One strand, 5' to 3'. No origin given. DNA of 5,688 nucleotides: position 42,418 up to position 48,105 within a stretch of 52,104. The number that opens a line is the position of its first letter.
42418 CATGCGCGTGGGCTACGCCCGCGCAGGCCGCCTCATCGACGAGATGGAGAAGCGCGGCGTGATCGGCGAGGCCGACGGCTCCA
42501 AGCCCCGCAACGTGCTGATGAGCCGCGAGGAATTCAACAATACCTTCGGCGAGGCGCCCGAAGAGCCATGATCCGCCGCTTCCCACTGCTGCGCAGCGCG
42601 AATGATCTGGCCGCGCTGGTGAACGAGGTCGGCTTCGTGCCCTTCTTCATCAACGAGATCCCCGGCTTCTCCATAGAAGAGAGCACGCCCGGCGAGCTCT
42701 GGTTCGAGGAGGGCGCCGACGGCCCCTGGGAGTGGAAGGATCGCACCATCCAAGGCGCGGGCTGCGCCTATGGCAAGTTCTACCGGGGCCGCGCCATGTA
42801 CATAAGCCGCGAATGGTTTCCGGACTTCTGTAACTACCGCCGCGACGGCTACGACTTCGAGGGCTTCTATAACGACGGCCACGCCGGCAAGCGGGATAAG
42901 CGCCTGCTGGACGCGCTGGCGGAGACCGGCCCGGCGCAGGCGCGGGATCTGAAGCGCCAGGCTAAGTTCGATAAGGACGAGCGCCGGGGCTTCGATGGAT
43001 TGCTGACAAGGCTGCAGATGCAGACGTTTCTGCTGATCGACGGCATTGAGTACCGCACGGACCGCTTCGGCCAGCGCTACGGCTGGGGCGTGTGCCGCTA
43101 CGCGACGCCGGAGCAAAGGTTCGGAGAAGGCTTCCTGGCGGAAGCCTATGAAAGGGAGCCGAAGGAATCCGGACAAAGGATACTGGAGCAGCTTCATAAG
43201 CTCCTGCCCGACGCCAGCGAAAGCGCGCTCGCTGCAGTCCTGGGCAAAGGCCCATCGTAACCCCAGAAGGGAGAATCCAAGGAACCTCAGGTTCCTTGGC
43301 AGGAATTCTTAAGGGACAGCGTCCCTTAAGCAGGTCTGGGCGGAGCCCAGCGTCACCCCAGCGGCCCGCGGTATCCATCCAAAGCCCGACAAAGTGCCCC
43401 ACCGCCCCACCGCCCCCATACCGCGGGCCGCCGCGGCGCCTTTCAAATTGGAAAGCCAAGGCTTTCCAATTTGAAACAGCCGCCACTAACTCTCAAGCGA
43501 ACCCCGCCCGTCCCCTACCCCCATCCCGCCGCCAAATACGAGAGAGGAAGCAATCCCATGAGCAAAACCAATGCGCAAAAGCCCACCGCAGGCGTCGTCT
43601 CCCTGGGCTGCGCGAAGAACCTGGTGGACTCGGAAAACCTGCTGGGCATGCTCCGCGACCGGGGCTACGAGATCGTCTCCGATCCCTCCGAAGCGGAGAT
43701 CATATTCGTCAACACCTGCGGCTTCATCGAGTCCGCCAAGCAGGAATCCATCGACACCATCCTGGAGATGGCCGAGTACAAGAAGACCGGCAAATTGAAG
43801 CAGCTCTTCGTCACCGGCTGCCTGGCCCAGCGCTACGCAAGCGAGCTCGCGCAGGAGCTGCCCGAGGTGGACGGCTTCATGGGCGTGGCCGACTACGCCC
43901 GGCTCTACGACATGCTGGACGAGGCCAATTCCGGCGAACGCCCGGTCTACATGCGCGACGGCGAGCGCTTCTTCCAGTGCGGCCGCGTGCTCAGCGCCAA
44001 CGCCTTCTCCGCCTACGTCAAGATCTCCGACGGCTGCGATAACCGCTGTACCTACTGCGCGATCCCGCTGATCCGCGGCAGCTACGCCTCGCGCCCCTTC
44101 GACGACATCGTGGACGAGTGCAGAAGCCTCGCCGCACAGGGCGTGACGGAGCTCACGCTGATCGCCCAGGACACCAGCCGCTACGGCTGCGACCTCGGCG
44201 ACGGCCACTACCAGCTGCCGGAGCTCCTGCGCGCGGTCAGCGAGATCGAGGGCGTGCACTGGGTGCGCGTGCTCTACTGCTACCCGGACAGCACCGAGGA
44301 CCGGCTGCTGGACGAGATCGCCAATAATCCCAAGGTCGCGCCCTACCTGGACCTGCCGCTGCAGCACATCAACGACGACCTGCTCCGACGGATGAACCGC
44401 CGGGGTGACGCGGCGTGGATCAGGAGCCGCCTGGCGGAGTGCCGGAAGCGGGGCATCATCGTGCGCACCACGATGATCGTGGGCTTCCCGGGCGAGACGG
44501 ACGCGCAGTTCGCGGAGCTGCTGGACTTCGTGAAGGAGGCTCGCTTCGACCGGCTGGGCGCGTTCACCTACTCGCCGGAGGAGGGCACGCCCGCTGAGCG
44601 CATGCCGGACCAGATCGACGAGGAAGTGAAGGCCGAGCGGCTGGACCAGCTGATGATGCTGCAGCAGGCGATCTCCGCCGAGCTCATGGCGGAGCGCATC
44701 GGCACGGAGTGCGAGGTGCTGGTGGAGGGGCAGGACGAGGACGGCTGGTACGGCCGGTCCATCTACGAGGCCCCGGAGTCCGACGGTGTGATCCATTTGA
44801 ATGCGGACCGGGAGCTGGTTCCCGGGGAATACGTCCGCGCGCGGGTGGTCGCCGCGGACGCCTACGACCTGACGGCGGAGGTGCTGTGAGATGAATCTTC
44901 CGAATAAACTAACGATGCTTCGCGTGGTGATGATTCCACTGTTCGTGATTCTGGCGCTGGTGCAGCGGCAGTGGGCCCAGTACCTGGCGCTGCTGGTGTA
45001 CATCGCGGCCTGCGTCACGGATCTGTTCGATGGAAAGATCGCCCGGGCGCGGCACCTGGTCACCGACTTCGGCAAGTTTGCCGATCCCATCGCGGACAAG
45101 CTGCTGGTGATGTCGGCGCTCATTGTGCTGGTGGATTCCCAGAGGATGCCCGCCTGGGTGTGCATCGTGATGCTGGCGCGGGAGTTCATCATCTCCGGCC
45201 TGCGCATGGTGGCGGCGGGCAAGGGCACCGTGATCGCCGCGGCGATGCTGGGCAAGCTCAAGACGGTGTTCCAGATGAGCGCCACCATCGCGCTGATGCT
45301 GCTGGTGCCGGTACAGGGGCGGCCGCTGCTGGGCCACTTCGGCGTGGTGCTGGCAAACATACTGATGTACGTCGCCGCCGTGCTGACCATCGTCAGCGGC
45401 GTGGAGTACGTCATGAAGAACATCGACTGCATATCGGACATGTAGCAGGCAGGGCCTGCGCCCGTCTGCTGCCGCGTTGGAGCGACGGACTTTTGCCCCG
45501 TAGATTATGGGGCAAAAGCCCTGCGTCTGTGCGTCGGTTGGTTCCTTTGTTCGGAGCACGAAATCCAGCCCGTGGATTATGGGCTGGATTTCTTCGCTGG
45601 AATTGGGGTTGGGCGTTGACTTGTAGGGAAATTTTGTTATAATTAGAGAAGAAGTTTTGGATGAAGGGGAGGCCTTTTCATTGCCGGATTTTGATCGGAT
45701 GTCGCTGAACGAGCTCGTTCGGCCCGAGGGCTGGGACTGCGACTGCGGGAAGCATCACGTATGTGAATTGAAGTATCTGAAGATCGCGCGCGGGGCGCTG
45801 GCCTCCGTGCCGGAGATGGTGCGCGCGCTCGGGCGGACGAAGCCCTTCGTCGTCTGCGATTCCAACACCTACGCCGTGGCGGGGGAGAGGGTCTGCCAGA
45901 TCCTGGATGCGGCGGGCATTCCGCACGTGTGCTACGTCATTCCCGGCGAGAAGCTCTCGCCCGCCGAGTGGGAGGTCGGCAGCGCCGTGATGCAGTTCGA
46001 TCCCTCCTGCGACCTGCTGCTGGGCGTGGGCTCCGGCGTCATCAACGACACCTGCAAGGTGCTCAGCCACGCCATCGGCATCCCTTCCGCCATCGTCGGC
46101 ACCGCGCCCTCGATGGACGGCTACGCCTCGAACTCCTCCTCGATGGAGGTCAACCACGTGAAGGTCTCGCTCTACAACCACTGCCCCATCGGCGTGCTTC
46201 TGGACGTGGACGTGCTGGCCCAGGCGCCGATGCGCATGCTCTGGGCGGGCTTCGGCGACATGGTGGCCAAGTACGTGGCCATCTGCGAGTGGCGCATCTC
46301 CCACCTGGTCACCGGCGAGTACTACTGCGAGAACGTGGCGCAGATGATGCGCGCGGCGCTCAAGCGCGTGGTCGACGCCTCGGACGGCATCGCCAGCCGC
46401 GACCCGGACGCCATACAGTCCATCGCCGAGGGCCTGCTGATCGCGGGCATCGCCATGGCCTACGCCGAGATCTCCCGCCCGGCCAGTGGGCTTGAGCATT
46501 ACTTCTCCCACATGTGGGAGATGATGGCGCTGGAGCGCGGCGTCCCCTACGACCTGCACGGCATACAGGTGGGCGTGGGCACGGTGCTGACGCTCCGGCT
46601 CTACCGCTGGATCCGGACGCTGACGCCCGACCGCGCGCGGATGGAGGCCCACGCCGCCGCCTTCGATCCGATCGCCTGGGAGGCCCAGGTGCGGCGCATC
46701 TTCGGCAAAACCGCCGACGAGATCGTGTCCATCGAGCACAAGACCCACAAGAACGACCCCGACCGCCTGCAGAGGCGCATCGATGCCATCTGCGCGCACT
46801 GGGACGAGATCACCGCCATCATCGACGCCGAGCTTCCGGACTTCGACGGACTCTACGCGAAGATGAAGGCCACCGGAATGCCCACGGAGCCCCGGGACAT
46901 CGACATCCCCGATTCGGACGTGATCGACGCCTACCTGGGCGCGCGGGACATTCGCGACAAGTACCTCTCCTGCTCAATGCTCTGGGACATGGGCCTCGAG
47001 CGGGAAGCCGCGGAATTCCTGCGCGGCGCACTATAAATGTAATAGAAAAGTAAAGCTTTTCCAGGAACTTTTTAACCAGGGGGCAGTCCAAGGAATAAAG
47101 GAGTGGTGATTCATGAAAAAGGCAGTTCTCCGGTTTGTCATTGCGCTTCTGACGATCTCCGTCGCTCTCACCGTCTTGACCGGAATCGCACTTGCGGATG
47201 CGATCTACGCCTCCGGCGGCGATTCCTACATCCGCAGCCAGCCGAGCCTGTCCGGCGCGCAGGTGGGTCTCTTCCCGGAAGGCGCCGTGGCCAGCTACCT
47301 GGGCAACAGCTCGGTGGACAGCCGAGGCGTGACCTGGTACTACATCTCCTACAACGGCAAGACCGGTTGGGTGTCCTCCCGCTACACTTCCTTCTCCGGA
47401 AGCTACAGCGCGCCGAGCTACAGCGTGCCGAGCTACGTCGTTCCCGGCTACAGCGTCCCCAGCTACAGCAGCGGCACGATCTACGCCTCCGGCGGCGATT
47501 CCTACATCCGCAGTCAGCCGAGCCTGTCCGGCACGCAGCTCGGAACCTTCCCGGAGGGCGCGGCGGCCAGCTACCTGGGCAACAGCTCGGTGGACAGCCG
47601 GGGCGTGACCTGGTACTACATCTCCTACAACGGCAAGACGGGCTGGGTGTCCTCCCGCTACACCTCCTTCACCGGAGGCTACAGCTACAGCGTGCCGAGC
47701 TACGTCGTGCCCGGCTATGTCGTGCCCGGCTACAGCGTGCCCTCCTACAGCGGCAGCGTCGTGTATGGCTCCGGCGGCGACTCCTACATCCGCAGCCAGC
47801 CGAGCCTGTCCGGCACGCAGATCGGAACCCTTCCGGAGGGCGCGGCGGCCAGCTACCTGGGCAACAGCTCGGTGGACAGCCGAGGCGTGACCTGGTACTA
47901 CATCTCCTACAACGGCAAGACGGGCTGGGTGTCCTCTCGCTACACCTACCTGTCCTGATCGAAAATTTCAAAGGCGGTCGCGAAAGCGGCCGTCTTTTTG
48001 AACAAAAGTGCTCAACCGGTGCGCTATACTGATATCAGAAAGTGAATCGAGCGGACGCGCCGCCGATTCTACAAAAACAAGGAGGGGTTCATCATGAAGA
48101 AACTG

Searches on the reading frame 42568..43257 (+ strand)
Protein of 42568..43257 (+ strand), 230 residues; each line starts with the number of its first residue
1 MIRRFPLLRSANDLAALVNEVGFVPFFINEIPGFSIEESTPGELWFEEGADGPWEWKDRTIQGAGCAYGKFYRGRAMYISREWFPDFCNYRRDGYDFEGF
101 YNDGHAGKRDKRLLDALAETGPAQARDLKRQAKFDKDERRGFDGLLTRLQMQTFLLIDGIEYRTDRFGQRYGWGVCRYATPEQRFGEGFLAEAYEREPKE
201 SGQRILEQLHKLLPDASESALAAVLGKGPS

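Call 52: search_protein_families(library=pfam, proteins=[window:42568-43257:+], max_evalue=0.001)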
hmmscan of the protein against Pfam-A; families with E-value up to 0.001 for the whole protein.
window:42568-43257:+ (230 aa): 1 family
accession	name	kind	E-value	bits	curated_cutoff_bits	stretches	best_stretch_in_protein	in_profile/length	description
PF24741.1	AlkZ-rel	-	2.9e-77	259.5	26.5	1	9-225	2-220/221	AlkZ related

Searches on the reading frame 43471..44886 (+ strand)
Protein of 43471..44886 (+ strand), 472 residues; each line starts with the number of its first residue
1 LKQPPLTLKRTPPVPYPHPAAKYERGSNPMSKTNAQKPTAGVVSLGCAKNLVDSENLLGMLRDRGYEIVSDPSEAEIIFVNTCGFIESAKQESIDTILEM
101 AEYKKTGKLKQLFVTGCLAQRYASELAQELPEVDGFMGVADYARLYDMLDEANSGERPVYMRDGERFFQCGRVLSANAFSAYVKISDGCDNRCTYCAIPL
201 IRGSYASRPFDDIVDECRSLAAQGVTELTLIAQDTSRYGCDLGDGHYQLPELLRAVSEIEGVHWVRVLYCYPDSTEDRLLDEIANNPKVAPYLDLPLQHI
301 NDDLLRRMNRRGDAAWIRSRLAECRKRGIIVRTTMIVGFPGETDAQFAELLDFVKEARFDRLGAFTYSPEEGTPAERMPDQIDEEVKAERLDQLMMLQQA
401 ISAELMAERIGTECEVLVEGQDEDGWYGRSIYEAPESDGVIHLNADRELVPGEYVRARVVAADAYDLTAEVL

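Call 52: search_protein_families(library=pfam, proteins=[window:43471-44886:+], max_evalue=0.001)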
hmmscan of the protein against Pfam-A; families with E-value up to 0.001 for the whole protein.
window:43471-44886:+ (472 aa): 3 families
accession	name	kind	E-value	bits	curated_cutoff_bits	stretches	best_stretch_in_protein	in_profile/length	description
PF00919.26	UPF0004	-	4.3e-28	97.6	27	1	42-138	4-98/98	Uncharacterized protein family UPF0004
PF04055.27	Radical_SAM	-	3.3e-26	92.9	29.5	1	184-354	2-166/166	Radical SAM superfamily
PF18693.7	TRAM_2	-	3.1e-17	62.9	27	1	410-471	1-62/63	TRAM domain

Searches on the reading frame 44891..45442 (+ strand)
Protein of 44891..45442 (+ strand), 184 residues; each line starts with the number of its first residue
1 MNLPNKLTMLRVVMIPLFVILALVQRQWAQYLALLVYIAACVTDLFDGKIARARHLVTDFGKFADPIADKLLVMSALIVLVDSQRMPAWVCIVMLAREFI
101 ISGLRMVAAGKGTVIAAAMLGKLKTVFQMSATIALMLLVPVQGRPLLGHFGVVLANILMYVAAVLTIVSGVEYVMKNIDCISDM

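Call 52: search_protein_families(library=pfam, proteins=[window:44891-45442:+], max_evalue=0.001)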
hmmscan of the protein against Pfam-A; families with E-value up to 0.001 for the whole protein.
window:44891-45442:+ (184 aa): 1 family
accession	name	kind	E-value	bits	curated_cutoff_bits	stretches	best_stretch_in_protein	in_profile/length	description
PF01066.26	CDP-OH_P_transf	-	2.2e-45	155.2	22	1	1-168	1-152/152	CDP-alcohol phosphatidyltransferase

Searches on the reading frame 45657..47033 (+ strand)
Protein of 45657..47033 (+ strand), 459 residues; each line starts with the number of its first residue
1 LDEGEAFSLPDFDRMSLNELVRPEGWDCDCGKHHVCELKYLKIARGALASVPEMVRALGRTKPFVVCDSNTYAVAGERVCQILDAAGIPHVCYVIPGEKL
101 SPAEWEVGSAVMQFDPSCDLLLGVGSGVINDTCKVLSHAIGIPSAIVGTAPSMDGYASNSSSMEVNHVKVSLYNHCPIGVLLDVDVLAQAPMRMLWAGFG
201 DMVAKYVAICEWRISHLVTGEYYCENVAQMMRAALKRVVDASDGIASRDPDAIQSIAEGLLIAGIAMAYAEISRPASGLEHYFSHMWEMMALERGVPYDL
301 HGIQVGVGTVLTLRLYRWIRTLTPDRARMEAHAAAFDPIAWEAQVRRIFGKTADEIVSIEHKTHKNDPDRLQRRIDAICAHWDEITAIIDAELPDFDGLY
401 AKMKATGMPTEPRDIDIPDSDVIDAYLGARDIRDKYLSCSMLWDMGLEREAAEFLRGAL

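Call 32: search_protein_families(library=pfam, proteins=[window:45657-47033:+], max_evalue=0.01)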
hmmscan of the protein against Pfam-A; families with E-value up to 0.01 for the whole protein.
window:45657-47033:+ (459 aa): 2 families
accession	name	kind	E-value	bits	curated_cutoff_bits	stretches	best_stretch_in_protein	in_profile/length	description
PF13685.12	Fe-ADH_2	-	3.8e-31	108.6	28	1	43-191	2-149/149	Iron-containing alcohol dehydrogenase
PF00465.25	Fe-ADH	-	4.3e-09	36.6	31.3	1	44-182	7-166/168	Iron-containing alcohol dehydrogenase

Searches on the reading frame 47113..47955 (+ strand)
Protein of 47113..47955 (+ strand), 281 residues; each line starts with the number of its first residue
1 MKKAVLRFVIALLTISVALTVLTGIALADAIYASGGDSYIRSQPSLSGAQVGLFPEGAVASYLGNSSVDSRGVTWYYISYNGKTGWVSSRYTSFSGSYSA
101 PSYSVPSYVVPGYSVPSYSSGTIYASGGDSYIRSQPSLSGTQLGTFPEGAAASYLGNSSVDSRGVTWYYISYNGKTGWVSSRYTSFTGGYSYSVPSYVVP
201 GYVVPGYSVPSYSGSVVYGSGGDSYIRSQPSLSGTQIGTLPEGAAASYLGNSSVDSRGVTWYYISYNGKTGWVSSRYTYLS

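Call 32: search_protein_families(library=pfam, proteins=[window:47113-47955:+], max_evalue=0.01)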
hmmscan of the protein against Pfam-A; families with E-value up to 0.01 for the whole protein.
window:47113-47955:+ (281 aa): 5 families
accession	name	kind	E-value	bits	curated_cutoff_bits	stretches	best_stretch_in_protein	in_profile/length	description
PF08239.17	SH3_3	-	1.9e-36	124.4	27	3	225-277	4-52/54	Bacterial SH3 domain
PF07653.23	SH3_2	-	2.3e-06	27.6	21.8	0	72-90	32-50/55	Variant SH3 domain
PF06347.19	SH3_4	-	2.7e-05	24.3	24.1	0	70-91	31-53/56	Bacterial SH3 domain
PF13457.12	GW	-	0.00011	23.2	21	0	73-90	55-73/76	GW (Gly-Tryp) dipeptide domain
PF06370.16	DUF1069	-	0.00042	20.4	25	0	12-63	152-203/206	Protein of unknown function (DUF1069)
